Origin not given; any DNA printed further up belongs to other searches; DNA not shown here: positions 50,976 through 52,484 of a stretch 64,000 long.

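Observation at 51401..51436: In-frame 3x12-bp tandem repeat inside ydeE encoding (VNNV)x3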

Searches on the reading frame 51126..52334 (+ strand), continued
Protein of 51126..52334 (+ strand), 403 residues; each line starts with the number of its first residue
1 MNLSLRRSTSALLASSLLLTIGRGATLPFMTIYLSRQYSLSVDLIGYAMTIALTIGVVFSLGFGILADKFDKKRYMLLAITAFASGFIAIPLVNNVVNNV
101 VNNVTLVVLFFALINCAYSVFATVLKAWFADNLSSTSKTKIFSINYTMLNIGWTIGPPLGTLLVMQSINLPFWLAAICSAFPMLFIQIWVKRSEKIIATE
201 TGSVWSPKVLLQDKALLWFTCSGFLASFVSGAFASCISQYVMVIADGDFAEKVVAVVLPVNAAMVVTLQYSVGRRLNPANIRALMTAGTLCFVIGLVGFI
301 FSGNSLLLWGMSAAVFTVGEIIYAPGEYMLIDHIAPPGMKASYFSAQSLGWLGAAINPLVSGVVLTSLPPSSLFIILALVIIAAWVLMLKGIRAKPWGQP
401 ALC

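Call 23: find_homologous_proteins(query=P0001, max_evalue=1e-20)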
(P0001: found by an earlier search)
Query P0001 (395 aa): 1043 proteins with E <= 1e-20 among 8000 candidates; the best 120 are listed.
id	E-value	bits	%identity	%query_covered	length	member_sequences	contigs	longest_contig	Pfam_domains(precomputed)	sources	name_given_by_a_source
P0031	9.5e-263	889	65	87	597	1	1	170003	PF13347.13,PF07690.22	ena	-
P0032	2.5e-252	855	89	94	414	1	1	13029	PF07690.22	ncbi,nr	ncbi:MFS transporter [Shigella flexneri]|nr:MFS transporter [Shigella flexneri]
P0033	3.3e-252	854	94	100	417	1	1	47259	PF07690.22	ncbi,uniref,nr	ncbi:transporter [Escherichia coli]|uniref:efflux MFS transporter YdeE n=1 Tax=Escherichia coli TaxI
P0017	5.0e-248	840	100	100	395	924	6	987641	PF07690.22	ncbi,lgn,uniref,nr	ncbi:efflux MFS transporter YdeE [Escherichia coli]|uniref:efflux MFS transporter YdeE n=1 Tax=Esche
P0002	1.0e-245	833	98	100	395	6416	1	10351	PF07690.22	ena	-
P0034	1.9e-242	822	95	100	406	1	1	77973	PF07690.22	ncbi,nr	ncbi:efflux MFS transporter YdeE [Escherichia coli]|nr:efflux MFS transporter YdeE [Escherichia coli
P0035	5.3e-239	811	97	99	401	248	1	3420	PF07690.22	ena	-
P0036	1.7e-235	799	95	100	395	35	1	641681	PF07690.22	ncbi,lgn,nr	ncbi:efflux MFS transporter YdeE [Escherichia coli]|nr:efflux MFS transporter YdeE [Escherichia coli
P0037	7.5e-235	797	100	96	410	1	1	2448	PF07690.22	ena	-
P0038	2.4e-233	792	99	95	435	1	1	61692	PF07690.22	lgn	-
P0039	8.1e-232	787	95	100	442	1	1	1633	PF07690.22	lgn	-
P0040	2.2e-228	776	95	100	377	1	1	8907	PF07690.22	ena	-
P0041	9.0e-228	774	95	100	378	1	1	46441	PF07690.22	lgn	-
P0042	1.8e-226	770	91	100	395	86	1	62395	PF07690.22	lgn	-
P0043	1.6e-225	766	94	100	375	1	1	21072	PF07690.22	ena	-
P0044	3.6e-224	762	100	91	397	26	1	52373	PF07690.22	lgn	-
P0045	2.2e-223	759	99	91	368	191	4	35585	PF07690.22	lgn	-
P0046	3.4e-223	759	100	90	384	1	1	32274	PF07690.22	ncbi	-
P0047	8.0e-223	758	92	100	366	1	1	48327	PF07690.22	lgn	-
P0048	1.7e-220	750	91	100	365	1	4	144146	PF07690.22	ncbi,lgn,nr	ncbi:efflux MFS transporter YdeE [Escherichia coli]|nr:efflux MFS transporter YdeE [Escherichia coli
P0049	4.2e-220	749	90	100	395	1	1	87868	PF07690.22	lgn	-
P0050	3.1e-218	742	99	88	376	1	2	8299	PF07690.22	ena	-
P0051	2.8e-215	733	84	100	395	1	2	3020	PF07690.22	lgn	-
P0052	8.3e-215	731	99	87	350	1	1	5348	PF07690.22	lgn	-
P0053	1.5e-212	724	99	87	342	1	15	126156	PF07690.22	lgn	-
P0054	8.2e-211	718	99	86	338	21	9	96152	PF07690.22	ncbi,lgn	ncbi:TPA: efflux MFS transporter YdeE, partial [Escherichia coli]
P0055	4.1e-210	716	99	85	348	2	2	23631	PF07690.22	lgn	-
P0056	1.1e-209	714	99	85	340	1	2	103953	PF07690.22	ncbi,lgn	-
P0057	1.5e-208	711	96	87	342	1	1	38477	PF07690.22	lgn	-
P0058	2.2e-208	710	83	100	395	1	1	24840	PF07690.22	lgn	-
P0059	5.2e-208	709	83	100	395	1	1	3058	PF07690.22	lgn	-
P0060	5.6e-208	709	99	85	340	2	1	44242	PF07690.22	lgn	-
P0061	6.8e-208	708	83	100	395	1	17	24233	PF07690.22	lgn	-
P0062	6.8e-208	708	83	100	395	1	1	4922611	PF07690.22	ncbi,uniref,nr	ncbi:efflux MFS transporter YdeE [Citrobacter koseri]|uniref:efflux MFS transporter YdeE n=1 Tax=Cit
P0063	6.8e-208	708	83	100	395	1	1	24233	PF07690.22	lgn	-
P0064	7.3e-208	708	83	100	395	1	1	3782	PF07690.22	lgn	-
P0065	7.4e-208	708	83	100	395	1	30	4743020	PF07690.22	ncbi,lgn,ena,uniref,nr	ncbi:efflux MFS transporter YdeE [Citrobacter koseri]|uniref:efflux MFS transporter YdeE n=1 Tax=Cit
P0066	9.0e-208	708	82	100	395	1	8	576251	PF07690.22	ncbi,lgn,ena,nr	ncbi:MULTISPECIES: efflux MFS transporter YdeE [unclassified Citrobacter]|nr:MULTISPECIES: efflux MF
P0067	9.7e-208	708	83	100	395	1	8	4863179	PF07690.22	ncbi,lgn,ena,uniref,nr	ncbi:efflux MFS transporter YdeE [Citrobacter koseri]|uniref:efflux MFS transporter YdeE n=1 Tax=Cit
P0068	1.0e-207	708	83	100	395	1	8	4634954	PF07690.22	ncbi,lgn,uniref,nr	ncbi:efflux MFS transporter YdeE [Citrobacter koseri]|uniref:efflux MFS transporter YdeE n=1 Tax=Cit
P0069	1.2e-207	708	82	100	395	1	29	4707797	PF05977.20,PF07690.22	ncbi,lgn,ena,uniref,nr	ncbi:efflux MFS transporter YdeE [Citrobacter sp. TBCP-5362]|uniref:efflux MFS transporter YdeE n=1 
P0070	1.2e-207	708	82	100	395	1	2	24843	PF07690.22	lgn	-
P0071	1.3e-207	707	82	100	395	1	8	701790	PF07690.22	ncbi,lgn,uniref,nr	ncbi:efflux MFS transporter YdeE [Citrobacter sp. CK198]|uniref:efflux MFS transporter YdeE n=1 Tax=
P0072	1.7e-207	707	82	100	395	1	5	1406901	PF07690.22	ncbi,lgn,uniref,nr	ncbi:TPA: efflux MFS transporter YdeE [Citrobacter koseri]|uniref:efflux MFS transporter YdeE n=1 Ta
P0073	1.8e-207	707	82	100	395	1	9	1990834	PF07690.22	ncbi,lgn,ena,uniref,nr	ncbi:efflux MFS transporter YdeE [Citrobacter koseri]|uniref:efflux MFS transporter YdeE n=1 Tax=Cit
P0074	1.9e-207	707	82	100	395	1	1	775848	PF07690.22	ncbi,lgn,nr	ncbi:TPA: efflux MFS transporter YdeE [Citrobacter koseri]|nr:efflux MFS transporter YdeE [Citrobact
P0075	2.1e-207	707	82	100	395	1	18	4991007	PF07690.22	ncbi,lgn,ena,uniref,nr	ncbi:TPA: efflux MFS transporter YdeE [Citrobacter koseri]|uniref:efflux MFS transporter YdeE n=1 Ta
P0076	2.3e-207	707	82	100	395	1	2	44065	PF07690.22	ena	-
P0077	2.5e-207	707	82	100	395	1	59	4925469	PF07690.22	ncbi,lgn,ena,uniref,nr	ncbi:efflux MFS transporter YdeE [Citrobacter koseri]|uniref:efflux MFS transporter YdeE n=1 Tax=Cit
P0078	2.5e-207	707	82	100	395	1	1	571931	PF07690.22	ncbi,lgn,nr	ncbi:TPA: efflux MFS transporter YdeE [Citrobacter koseri]|nr:efflux MFS transporter YdeE [Citrobact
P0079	3.2e-207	706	82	100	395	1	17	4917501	PF07690.22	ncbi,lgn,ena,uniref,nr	ncbi:TPA: efflux MFS transporter YdeE [Citrobacter koseri]|uniref:efflux MFS transporter YdeE n=1 Ta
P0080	3.9e-207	706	82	100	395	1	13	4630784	PF07690.22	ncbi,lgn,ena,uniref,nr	ncbi:efflux MFS transporter YdeE [Citrobacter koseri]|uniref:efflux MFS transporter YdeE n=1 Tax=Cit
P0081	4.0e-207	706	82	100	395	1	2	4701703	PF07690.22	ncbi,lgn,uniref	ncbi:efflux MFS transporter YdeE [Citrobacter koseri]|uniref:efflux MFS transporter YdeE n=1 Tax=Cit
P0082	4.0e-207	706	82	100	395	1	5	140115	PF07690.22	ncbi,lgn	-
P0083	4.0e-207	706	82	100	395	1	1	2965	PF07690.22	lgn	-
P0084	4.0e-207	706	82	100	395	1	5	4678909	PF07690.22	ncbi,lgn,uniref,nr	ncbi:efflux MFS transporter YdeE [Citrobacter koseri]|uniref:efflux MFS transporter YdeE n=1 Tax=Cit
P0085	4.0e-207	706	82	100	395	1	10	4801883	PF07690.22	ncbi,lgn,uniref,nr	ncbi:efflux MFS transporter YdeE [Citrobacter koseri]|uniref:efflux MFS transporter YdeE n=1 Tax=Cit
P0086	4.3e-207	706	82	100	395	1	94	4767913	PF07690.22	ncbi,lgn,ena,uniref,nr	ncbi:efflux MFS transporter YdeE [Citrobacter sp. CK184]|uniref:Major facilitator superfamily (MFS) 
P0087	5.5e-207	705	82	100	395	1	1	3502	PF07690.22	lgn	-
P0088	5.5e-207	705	82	100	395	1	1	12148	PF05977.20,PF07690.22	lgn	-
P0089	5.6e-207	705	82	100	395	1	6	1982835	PF07690.22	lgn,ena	-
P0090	5.9e-207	705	82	100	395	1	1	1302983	PF07690.22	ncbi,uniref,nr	ncbi:efflux MFS transporter YdeE [Citrobacter koseri]|uniref:efflux MFS transporter YdeE n=1 Tax=Cit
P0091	6.1e-207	705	82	100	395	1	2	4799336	PF07690.22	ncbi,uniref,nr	ncbi:efflux MFS transporter YdeE [Citrobacter koseri]|uniref:efflux MFS transporter YdeE n=1 Tax=Cit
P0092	8.3e-207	705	82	100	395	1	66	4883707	PF07690.22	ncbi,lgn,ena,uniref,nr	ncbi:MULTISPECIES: efflux MFS transporter YdeE [Citrobacter]|uniref:efflux MFS transporter YdeE n=1 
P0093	8.6e-207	705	82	100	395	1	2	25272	PF07690.22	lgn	-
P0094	8.8e-207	705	82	100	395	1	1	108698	PF05977.20,PF07690.22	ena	-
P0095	9.1e-207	705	82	100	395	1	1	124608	PF07690.22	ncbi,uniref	ncbi:efflux MFS transporter YdeE [Citrobacter koseri]|uniref:efflux MFS transporter YdeE n=1 Tax=Cit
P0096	9.3e-207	705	82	100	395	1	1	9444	PF07690.22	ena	-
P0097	9.6e-207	705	82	100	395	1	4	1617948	PF07690.22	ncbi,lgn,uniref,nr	ncbi:efflux MFS transporter YdeE [Citrobacter koseri]|uniref:efflux MFS transporter YdeE n=1 Tax=Cit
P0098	1.0e-206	704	82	100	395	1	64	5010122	PF07690.22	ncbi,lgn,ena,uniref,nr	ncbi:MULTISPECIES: efflux MFS transporter YdeE [Citrobacter]|uniref:efflux MFS transporter YdeE n=1 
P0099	1.1e-206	704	82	100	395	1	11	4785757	PF07690.22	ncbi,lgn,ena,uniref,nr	ncbi:efflux MFS transporter YdeE [Citrobacter koseri]|uniref:Putative MFS-type transporter YdeE n=1 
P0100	1.2e-206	704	82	100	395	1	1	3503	PF07690.22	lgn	-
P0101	1.4e-206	704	82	100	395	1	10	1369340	PF07690.22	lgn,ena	-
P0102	1.4e-206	704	82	100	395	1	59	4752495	PF07690.22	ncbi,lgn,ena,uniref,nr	ncbi:efflux MFS transporter YdeE [Citrobacter koseri]|uniref:efflux MFS transporter YdeE n=1 Tax=Cit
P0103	1.7e-206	704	82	100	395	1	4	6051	PF07690.22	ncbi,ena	-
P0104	1.7e-206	704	82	100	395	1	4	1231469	PF07690.22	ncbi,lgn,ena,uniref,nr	ncbi:efflux MFS transporter YdeE [Citrobacter sp. CK189]|uniref:efflux MFS transporter YdeE n=1 Tax=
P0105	1.9e-206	704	82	100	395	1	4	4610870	PF07690.22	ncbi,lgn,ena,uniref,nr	ncbi:transporter [Citrobacter koseri]|uniref:efflux MFS transporter YdeE n=1 Tax=Citrobacter koseri 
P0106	1.9e-206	704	82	100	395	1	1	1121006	PF05977.20,PF07690.22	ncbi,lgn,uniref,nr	ncbi:efflux MFS transporter YdeE [Citrobacter sp. CK207]|uniref:efflux MFS transporter YdeE n=1 Tax=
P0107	2.0e-206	703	82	100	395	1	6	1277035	PF07690.22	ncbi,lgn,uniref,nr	ncbi:efflux MFS transporter YdeE [Citrobacter koseri]|uniref:efflux MFS transporter YdeE n=1 Tax=Cit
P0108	2.1e-206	703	82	100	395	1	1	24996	PF07690.22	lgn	-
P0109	2.3e-206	703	82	100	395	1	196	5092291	PF07690.22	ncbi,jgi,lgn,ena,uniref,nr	ncbi:TPA: efflux MFS transporter YdeE [Citrobacter koseri]|uniref:Efflux MFS transporter YdeE n=1 Ta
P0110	2.6e-206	703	82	100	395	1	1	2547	PF07690.22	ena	-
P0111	2.8e-206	703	82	100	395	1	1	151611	PF07690.22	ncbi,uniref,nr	ncbi:efflux MFS transporter YdeE [Citrobacter sp. CK180]|uniref:efflux MFS transporter YdeE n=1 Tax=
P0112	2.8e-206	703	82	100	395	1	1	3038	PF07690.22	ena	-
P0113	2.8e-206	703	82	100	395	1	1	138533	PF07690.22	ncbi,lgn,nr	ncbi:TPA: efflux MFS transporter YdeE [Citrobacter koseri]|nr:efflux MFS transporter YdeE [Citrobact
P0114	2.8e-206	703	82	100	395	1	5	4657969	PF07690.22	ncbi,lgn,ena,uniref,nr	ncbi:TPA: efflux MFS transporter YdeE [Citrobacter koseri]|uniref:efflux MFS transporter YdeE n=1 Ta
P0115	3.2e-206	703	82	100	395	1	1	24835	PF07690.22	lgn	-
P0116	3.3e-206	703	82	100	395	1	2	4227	PF07690.22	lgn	-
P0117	3.4e-206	703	82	100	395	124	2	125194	PF07690.22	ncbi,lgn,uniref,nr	ncbi:efflux MFS transporter YdeE [Citrobacter sp. Res13-Sevr-PEB04-36]|uniref:efflux MFS transporter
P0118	4.6e-206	702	82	100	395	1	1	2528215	PF07690.22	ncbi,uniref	ncbi:efflux MFS transporter YdeE [Citrobacter koseri]|uniref:efflux MFS transporter YdeE n=1 Tax=Cit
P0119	4.8e-206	702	82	100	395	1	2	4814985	PF05977.20,PF07690.22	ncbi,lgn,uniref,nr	ncbi:TPA: efflux MFS transporter YdeE [Citrobacter koseri]|uniref:efflux MFS transporter YdeE n=1 Ta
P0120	6.8e-206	702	82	100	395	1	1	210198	PF07690.22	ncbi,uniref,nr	ncbi:efflux MFS transporter YdeE [Citrobacter sp. CK197]|uniref:efflux MFS transporter YdeE n=1 Tax=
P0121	7.3e-206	702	82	100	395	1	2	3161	PF07690.22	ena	-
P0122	8.0e-206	702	82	100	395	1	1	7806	PF07690.22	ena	-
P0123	1.1e-205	701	82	100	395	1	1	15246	PF07690.22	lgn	-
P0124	1.8e-205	700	82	100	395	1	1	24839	PF07690.22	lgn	-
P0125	1.9e-205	700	82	100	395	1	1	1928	PF05977.20,PF07690.22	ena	-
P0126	5.9e-205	699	81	100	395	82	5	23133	PF07690.22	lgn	-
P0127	8.7e-205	698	82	100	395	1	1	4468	PF12832.14,PF07690.22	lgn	-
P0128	4.4e-204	696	99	83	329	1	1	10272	PF07690.22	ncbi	ncbi:transporter, partial [Escherichia coli]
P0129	2.5e-203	693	82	100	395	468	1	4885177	PF07690.22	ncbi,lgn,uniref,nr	ncbi:efflux MFS transporter YdeE [Citrobacter freundii]|uniref:efflux MFS transporter YdeE n=1 Tax=C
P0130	1.0e-202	691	81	100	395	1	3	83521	PF07690.22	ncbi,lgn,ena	-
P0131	1.3e-202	691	81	100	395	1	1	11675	PF07690.22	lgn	-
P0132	1.9e-202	690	81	100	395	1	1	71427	PF07690.22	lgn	-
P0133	3.9e-202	689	81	100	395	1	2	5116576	PF07690.22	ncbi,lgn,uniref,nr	ncbi:efflux MFS transporter YdeE [Citrobacter farmeri]|uniref:efflux MFS transporter YdeE n=1 Tax=Ci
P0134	4.1e-202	689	81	100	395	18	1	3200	PF07690.22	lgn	-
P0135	4.9e-202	689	82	100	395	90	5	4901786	PF07690.22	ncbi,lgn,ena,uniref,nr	ncbi:TPA: efflux MFS transporter YdeE [Citrobacter amalonaticus]|uniref:efflux MFS transporter YdeE 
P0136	6.5e-202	689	81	100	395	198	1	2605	PF07690.22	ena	-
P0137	1.7e-201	687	81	100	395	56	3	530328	PF07690.22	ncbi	ncbi:MAG: efflux MFS transporter YdeE [Enterobacterales bacterium]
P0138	1.7e-201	687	80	100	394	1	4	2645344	PF07690.22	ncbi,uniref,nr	ncbi:transporter [Citrobacter amalonaticus]|uniref:Transporter n=1 Tax=Citrobacter amalonaticus TaxI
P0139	4.3e-200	683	98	62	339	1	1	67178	PF07690.22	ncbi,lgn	ncbi:MFS transporter [Escherichia coli]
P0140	7.2e-200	682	80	100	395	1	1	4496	PF07690.22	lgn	-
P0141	4.3e-199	679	80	100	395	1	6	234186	PF07690.22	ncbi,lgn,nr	ncbi:TPA: efflux MFS transporter YdeE [Citrobacter sedlakii]|nr:efflux MFS transporter YdeE [Citroba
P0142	5.9e-199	679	97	62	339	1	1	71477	PF07690.22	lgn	-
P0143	6.9e-199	679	96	83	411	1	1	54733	PF01047.29,PF07690.22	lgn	-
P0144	7.3e-199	679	80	100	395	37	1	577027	PF07690.22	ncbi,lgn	ncbi:TPA: efflux MFS transporter YdeE [Citrobacter sedlakii]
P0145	1.2e-197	675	96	83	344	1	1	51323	PF07690.22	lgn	-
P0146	2.5e-197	674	95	62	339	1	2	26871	PF07690.22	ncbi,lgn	-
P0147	2.5e-196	670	100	81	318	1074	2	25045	PF07690.22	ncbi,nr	ncbi:efflux MFS transporter YdeE, partial [Escherichia coli]|nr:efflux MFS transporter YdeE [Escheri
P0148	2.8e-195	667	99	59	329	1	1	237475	PF07690.22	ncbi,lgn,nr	ncbi:TPA: MFS transporter [Escherichia coli]|nr:MFS transporter [Escherichia coli]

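Call 28: search_solved_structures(query=window:51126-52334:+, max_evalue=0.001, show_alignments=2)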
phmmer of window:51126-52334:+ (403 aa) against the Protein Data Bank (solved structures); distinct sequences matched with E-value up to 0.001: 1.
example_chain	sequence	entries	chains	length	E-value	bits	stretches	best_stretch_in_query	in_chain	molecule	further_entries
6t1z_A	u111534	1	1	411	0.00011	24.6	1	20-391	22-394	LmrP integral membrane protein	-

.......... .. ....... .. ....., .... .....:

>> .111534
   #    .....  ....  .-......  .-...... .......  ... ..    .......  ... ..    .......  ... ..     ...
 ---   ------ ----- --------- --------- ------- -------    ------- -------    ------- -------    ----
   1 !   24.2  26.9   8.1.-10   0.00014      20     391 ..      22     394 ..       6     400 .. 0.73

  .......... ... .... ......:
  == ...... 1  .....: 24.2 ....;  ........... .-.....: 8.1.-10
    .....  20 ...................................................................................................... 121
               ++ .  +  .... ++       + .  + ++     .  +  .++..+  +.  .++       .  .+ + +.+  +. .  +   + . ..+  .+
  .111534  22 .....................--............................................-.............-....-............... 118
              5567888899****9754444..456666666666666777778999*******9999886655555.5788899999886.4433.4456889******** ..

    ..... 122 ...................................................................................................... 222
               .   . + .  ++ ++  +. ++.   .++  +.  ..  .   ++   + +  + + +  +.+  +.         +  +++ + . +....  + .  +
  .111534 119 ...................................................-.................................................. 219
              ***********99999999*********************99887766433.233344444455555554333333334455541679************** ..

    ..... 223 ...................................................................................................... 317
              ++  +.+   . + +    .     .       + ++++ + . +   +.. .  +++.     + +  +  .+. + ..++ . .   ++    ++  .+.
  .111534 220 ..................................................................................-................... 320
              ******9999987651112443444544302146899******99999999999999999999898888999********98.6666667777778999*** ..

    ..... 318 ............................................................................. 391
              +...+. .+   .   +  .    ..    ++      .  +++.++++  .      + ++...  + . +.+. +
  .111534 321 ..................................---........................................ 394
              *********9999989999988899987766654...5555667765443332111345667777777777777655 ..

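Call 34: search_protein_representatives(protein=P0001)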
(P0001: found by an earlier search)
Query: 395 residues. Proteins with E-value up to 0.001 (for the whole library): 2500; up to 1e-10: 641; up to 1e-30: 100. The best 150 are listed.
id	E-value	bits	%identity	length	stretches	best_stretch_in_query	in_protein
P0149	7.5e-176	601.2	70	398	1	5-392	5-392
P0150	4.5e-164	562.5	98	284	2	204-395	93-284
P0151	1.0e-144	498.7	100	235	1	43-277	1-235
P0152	2.5e-138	477.7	72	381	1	30-332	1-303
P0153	6.9e-122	423.6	77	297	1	1-295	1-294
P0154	2.0e-93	329.9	99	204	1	1-164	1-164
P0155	1.6e-86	307.3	72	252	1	157-355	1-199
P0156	8.8e-82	291.6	88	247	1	30-184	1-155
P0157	8.9e-82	291.6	80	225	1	6-175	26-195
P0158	1.0e-79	284.9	76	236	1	4-179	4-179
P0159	3.5e-75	269.9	77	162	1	234-395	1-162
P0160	8.4e-75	268.6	80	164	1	4-164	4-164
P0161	4.1e-72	259.8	87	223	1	30-169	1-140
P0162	1.6e-70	254.6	38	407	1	11-385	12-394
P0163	3.7e-69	250.1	38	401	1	10-380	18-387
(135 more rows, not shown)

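Call 46: predict_structure(alignment_id=A1)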
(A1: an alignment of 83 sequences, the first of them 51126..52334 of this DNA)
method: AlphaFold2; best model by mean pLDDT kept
length: 403 residues; sequences in the alignment: 83
mean_pLDDT: 92.1   pTM: 0.89
mean pLDDT of the five models: 92.1, 91.0, 90.1, 89.7, 89.5
residues with pLDDT >= 90: 321; 70-90: 66; 50-70: 14; < 50: 2
segments of 3 or more residues with pLDDT < 50: none
pLDDT, mean of each block of 10 residues (from residue 1): 87 98 94 93 95 93 88 96 97 85 91 96 92 87 90 93 94 97 97 70 72 94 98 94 93 92 93 92 98 98 97 98 93 88 91 97 97 98 98 83 45
secondary structure, 60 per line:
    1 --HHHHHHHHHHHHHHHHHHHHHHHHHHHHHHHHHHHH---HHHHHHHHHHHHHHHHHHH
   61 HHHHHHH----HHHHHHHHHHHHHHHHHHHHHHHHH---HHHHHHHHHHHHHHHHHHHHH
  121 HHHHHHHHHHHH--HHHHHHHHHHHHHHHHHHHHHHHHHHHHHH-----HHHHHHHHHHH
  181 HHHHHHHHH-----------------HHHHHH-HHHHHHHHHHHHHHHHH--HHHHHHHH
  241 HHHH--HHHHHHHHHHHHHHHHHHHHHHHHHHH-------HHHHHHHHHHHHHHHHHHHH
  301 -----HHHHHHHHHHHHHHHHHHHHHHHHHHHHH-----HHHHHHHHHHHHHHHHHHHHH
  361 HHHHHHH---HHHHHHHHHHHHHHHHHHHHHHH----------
elements in order: H3-38 H42-67 H72-96 H100-132 H135-164 H170-189 H207-212 H214-230 H233-244 H247-273 H281-300 H306-334 H340-367 H371-393
